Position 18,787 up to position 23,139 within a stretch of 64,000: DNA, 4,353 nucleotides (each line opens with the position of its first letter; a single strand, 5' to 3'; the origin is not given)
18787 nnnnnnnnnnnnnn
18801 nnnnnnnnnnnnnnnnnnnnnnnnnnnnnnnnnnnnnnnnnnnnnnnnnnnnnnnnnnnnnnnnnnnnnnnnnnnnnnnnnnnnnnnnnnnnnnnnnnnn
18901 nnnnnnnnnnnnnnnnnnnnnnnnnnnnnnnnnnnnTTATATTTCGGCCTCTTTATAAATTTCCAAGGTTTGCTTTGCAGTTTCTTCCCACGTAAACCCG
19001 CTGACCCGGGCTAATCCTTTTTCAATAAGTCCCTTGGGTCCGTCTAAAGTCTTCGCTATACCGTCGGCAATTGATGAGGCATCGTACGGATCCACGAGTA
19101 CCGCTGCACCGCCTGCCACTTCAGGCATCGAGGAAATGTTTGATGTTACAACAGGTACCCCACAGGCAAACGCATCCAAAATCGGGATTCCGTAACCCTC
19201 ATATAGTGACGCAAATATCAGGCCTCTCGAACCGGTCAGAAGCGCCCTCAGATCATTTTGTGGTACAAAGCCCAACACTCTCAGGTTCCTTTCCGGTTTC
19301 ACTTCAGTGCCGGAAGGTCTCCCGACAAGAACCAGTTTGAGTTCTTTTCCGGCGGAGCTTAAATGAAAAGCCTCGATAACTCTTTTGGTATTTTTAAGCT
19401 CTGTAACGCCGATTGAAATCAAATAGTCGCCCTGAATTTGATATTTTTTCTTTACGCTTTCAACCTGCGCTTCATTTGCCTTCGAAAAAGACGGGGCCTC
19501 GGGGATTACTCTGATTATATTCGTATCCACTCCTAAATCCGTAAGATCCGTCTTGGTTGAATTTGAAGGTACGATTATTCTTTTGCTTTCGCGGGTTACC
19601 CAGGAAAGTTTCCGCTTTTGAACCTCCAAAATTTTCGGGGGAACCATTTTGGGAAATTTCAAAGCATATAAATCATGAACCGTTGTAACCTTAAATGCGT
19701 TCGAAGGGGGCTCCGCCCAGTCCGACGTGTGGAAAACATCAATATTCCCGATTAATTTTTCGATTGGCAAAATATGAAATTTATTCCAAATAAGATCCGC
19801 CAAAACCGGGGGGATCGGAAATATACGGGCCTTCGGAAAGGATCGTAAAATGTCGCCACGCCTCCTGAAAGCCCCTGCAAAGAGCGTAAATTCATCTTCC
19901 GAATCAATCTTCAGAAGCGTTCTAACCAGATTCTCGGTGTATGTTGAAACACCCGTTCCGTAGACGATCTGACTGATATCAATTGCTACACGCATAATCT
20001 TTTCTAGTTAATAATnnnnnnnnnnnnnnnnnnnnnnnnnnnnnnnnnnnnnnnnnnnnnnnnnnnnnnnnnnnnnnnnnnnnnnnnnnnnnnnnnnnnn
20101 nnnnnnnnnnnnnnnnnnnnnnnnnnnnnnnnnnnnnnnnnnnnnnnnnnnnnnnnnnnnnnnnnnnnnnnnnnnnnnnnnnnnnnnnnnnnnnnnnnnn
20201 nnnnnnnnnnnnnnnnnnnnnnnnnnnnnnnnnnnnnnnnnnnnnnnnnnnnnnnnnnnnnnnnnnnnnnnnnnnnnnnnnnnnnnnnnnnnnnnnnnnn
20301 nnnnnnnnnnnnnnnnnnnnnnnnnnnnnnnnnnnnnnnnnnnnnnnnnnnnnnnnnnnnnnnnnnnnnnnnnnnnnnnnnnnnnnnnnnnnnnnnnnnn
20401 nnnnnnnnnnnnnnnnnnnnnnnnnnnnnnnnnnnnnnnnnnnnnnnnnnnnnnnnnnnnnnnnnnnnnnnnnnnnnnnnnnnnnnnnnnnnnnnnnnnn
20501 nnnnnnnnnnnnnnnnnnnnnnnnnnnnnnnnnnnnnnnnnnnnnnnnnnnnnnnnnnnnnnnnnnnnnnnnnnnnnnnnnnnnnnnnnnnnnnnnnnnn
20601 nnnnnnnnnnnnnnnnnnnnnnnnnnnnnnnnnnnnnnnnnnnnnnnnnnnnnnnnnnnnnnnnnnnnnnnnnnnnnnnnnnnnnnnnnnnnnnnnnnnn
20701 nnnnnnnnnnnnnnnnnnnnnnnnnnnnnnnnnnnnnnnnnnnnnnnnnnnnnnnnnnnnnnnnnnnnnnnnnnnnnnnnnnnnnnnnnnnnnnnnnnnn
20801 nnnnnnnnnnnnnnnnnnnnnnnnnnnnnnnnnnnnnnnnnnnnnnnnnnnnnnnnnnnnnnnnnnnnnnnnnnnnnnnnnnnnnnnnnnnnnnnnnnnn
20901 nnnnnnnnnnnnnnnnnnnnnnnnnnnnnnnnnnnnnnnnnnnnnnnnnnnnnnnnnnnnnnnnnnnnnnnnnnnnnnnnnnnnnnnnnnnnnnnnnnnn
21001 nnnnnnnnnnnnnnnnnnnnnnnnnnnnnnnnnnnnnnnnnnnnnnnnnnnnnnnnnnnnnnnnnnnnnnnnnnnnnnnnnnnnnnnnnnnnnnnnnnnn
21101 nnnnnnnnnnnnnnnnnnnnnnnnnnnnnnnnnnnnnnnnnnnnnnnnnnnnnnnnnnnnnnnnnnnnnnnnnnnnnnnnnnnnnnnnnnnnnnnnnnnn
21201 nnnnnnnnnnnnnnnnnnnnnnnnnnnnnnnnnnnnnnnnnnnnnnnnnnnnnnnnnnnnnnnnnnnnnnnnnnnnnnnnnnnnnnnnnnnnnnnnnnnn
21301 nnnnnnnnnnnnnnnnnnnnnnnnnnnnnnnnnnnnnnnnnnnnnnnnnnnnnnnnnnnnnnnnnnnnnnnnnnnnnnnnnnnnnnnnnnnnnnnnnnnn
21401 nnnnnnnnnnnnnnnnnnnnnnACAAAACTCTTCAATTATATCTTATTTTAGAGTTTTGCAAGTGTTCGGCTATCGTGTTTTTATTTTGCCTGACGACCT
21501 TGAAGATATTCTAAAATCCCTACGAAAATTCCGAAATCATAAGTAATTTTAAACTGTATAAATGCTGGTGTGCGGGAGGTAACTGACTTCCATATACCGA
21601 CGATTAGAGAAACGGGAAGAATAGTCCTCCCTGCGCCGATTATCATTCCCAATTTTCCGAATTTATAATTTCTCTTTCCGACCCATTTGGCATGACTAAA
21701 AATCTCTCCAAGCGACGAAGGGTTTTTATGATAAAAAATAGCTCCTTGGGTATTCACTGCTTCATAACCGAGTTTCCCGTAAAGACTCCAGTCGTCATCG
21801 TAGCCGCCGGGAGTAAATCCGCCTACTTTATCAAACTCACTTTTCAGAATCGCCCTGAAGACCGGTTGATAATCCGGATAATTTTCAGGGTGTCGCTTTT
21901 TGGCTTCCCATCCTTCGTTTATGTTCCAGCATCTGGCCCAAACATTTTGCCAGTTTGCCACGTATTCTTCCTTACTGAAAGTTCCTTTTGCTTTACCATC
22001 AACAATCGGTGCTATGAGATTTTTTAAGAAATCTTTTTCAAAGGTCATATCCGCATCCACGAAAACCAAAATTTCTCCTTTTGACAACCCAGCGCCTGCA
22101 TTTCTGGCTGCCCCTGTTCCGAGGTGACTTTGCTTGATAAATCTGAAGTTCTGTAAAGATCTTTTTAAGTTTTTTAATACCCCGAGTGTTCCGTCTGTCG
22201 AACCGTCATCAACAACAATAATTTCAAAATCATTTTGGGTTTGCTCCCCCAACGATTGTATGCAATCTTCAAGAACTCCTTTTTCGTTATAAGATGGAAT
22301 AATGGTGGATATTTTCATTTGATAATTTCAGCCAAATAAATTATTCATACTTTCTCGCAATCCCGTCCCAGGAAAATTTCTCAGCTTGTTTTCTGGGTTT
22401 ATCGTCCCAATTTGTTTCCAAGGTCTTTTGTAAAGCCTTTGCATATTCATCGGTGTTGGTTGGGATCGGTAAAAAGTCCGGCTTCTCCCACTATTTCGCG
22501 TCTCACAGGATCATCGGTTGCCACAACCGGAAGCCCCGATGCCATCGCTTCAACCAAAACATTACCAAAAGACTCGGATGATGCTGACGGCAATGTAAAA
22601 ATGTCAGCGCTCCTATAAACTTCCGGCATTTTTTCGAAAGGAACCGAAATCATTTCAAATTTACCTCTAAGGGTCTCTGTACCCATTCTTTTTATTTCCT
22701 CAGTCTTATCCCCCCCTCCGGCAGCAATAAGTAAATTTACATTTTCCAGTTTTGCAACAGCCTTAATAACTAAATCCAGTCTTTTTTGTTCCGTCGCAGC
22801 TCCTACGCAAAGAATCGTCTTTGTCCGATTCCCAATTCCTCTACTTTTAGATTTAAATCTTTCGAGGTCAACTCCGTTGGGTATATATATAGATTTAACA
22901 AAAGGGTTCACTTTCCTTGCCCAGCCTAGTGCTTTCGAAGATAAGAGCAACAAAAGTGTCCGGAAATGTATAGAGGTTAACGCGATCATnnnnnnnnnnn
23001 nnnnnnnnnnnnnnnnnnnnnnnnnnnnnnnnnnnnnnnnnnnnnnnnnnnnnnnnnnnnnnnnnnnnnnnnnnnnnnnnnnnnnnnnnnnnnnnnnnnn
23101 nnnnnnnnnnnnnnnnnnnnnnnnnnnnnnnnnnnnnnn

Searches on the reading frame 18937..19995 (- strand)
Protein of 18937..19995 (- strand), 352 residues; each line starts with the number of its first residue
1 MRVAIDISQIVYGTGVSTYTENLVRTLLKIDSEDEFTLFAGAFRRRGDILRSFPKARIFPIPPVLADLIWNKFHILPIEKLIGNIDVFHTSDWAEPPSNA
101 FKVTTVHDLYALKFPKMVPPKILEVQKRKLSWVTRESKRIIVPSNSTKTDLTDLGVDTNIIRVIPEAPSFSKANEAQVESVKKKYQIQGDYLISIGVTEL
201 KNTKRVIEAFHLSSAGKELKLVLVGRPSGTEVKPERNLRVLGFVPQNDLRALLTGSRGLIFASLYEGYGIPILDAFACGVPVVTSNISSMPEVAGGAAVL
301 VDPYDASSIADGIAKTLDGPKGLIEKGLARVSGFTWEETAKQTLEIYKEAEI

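Call 10: search_protein_families(library=pfam, proteins=[window:18937-19995:-], max_evalue=0.001)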
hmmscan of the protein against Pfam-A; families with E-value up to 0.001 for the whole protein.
window:18937-19995:- (352 aa): 3 families
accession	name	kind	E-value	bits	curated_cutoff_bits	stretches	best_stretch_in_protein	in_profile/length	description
PF00534.26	Glycos_transf_1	-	5.1e-23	81.9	26.4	1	190-320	16-159/172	Glycosyl transferases group 1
PF13692.12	Glyco_trans_1_4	-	5.5e-20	72.5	27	1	195-317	7-140/142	Glycosyl transferases group 1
PF13439.12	Glyco_transf_4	-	1.5e-13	51.6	28.5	1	15-165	3-163/170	Glycosyltransferase Family 4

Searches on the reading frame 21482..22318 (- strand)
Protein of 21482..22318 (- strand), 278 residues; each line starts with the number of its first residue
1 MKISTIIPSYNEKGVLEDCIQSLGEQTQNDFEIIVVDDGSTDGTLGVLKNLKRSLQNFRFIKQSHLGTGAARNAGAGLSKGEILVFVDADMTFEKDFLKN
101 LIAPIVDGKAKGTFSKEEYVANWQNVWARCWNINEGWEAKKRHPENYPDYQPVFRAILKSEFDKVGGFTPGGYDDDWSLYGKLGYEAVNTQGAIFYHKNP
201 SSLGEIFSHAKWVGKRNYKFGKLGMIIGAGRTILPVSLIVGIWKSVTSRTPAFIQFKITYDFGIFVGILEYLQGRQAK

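Call 9: search_protein_families(library=pfam, proteins=[window:21482-22318:-], max_evalue=0.001)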
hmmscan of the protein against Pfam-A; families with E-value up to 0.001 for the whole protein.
window:21482-22318:- (278 aa): 3 families
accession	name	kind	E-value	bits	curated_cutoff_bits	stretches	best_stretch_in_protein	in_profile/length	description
PF00535.33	Glycos_transf_2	-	7.5e-32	111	23.3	1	4-162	1-164/168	Glycosyl transferase family 2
PF10111.15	Glyco_tranf_2_2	-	2.1e-12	47.5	27.3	1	4-102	1-103/276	Glycosyltransferase like family 2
PF13641.12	Glyco_tranf_2_3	-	1.5e-10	42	27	1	3-127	3-131/230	Glycosyltransferase like family 2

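Call 62: search_protein_families(library=ncbifam, proteins=[window:21482-22318:-], max_evalue=1e-8)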
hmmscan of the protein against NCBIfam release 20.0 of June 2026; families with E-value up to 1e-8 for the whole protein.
window:21482-22318:- (278 aa): 15 families
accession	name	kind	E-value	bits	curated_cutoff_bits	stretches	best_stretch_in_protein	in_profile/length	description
NF041875.1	EPS_EpsD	equivalog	5.5e-23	81.9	370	1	3-100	1-99/325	exopolysaccharide biosynthesis glycosyltransferase EpsD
NF007482.0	PRK10073.1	equivalog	2.6e-22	79.3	423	1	2-102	7-107/334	glycosyltransferase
TIGR04283.1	glyco_like_mftF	equivalog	1.8e-19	70.2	182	1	3-118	1-111/221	TIGR04283 family arsenosugar biosynthesis glycosyltransferase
TIGR03937.1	PgaC_IcaA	equivalog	7.5e-18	64.7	422.3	1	2-109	46-154/407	poly-beta-1,6-N-acetyl-D-glucosamine synthase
NF047683.1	TeichurnBiosyTuaG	equivalog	2.8e-17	63.2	400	1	2-122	7-128/252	teichuronic acid biosynthesis protein TuaG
TIGR03965.1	mycofact_glyco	equivalog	4.5e-15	55.5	280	1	3-107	76-181/467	mycofactocin biosynthesis glycosyltransferase MftF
NF050050.1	ProtGlycPglI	equivalog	7.4e-14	51.8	500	1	2-108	3-111/306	GalNAc(5)-diNAcBac-PP-undecaprenol beta-1,3-glucosyltransferase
NF038299.1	EPS_HpsN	equivalog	1.7e-12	47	425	1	2-100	2-101/317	hormogonium polysaccharide biosynthesis glycosyltransferase HpsN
NF047588.1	GlcsyltransPgfSStrep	equivalog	2.8e-12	46.5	500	1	1-106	1-111/308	glycosyltransferase PgfS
TIGR04242.1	nodulat_NodC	equivalog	1.4e-10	40.8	550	1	3-110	50-161/395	chitooligosaccharide synthase NodC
NF010496.0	PRK13915.1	equivalog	2.4e-10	40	262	1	2-108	32-145/307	glucosyl-3-phosphoglycerate synthase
TIGR03111.1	glyc2_xrt_Gpos1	hypoth_equivalog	2.5e-10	39.8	363.95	1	2-103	50-154/439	TIGR03111 family XrtG-associated glycosyltransferase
NF038302.1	EPS_HpsE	equivalog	3.5e-10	39.4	300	1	2-101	2-107/307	hormogonium polysaccharide biosynthesis glycosyltransferase HpsE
NF041394.1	GtaseAglG_Halo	equivalog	4.2e-10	39.4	440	1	1-103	1-105/304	glucosyl-dolichyl phosphate glucuronosyltransferase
TIGR04182.1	glyco_TIGR04182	equivalog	7.1e-10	38.7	325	1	3-112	2-104/293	S-layer glycoprotein N-glycosyltransferase AglJ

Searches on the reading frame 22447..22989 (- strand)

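Call 9: search_protein_families(library=pfam, proteins=[window:22447-22989:-], max_evalue=0.001)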
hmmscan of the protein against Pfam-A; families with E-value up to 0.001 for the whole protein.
window:22447-22989:- (180 aa): 3 families
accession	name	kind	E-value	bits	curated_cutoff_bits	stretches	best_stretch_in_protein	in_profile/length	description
PF00534.26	Glycos_transf_1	-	6.2e-26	91.4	26.4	1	46-178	5-144/172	Glycosyl transferases group 1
PF13692.12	Glyco_trans_1_4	-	1.9e-23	83.7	27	1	57-177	2-127/142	Glycosyl transferases group 1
PF20706.3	GT4-conflict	-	5e-05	22.9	26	1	48-159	189-312/385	Family 4 Glycosyltransferase in conflict systems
